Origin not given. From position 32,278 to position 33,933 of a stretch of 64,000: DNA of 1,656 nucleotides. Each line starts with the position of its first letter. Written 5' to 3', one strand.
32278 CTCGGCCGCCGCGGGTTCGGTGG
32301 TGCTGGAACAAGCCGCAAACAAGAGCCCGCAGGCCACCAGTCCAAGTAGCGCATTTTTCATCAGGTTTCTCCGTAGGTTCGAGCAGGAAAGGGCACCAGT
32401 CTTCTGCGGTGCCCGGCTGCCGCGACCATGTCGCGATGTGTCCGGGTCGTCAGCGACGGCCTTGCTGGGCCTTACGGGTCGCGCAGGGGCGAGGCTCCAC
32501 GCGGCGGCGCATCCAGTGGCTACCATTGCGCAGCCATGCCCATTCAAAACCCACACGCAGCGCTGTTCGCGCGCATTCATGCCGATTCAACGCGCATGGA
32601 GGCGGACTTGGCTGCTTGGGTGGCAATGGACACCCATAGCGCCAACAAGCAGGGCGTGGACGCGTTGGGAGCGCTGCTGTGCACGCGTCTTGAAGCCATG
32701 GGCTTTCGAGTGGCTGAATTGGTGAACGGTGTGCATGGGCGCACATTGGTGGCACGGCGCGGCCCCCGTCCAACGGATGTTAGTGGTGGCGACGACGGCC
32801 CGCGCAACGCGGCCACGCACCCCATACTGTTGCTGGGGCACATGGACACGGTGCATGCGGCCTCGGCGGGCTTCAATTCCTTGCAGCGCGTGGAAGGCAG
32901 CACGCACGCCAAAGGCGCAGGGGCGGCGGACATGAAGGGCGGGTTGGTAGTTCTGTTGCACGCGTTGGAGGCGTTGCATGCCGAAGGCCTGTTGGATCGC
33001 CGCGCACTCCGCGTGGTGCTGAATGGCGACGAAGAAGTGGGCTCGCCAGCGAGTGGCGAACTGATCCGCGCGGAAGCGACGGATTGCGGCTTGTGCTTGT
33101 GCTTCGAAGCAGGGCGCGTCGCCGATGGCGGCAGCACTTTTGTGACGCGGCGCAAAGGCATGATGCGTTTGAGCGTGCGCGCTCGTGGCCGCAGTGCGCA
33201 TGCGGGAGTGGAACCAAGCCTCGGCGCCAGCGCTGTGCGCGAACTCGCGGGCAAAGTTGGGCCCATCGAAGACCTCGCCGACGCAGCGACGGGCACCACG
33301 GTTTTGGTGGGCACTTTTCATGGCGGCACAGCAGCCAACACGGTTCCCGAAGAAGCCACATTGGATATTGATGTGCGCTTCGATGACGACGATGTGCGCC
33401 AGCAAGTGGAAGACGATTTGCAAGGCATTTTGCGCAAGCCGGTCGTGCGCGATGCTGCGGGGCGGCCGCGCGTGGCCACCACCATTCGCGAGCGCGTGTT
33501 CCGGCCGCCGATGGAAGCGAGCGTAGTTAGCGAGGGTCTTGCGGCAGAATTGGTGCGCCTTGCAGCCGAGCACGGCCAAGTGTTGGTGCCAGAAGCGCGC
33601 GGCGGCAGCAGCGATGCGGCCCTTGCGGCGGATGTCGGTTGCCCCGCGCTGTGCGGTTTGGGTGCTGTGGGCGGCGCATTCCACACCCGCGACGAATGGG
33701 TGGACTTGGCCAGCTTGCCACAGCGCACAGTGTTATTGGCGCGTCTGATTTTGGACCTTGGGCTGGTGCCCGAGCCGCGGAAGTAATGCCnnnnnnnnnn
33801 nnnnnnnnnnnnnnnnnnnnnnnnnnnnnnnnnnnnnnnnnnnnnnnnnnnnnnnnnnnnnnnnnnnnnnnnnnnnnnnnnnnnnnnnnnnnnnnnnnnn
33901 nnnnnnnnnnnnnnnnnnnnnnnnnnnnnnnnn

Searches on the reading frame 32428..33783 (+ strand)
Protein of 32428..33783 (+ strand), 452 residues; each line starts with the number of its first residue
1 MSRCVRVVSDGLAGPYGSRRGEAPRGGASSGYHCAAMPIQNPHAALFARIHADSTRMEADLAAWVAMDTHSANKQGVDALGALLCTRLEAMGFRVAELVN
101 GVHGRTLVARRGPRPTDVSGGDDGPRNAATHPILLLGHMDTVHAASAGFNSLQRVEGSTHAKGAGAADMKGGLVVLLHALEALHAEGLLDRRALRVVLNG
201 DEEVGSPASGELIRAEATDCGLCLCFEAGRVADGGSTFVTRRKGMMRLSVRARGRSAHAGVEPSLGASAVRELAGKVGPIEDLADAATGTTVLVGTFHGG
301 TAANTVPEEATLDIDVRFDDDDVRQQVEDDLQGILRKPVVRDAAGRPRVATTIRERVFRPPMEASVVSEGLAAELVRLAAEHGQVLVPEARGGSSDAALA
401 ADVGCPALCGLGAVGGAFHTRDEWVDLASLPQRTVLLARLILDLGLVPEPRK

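Call 3: search_protein_families(library=pfam, proteins=[window:32428-33783:+], max_evalue=1)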
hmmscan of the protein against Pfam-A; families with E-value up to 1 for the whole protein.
window:32428-33783:+ (452 aa): 3 families
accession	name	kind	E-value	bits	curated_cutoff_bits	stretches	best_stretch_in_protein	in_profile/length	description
PF01546.33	Peptidase_M20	-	1.4e-24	87.6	24.6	1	134-442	1-205/206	Peptidase family M20/M25/M40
PF07687.19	M20_dimer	-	6.5e-19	68.3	21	1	241-340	2-104/107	Peptidase dimerisation domain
PF04389.22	Peptidase_M28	-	1.4e-05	25.4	21.3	1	130-214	12-78/193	Peptidase family M28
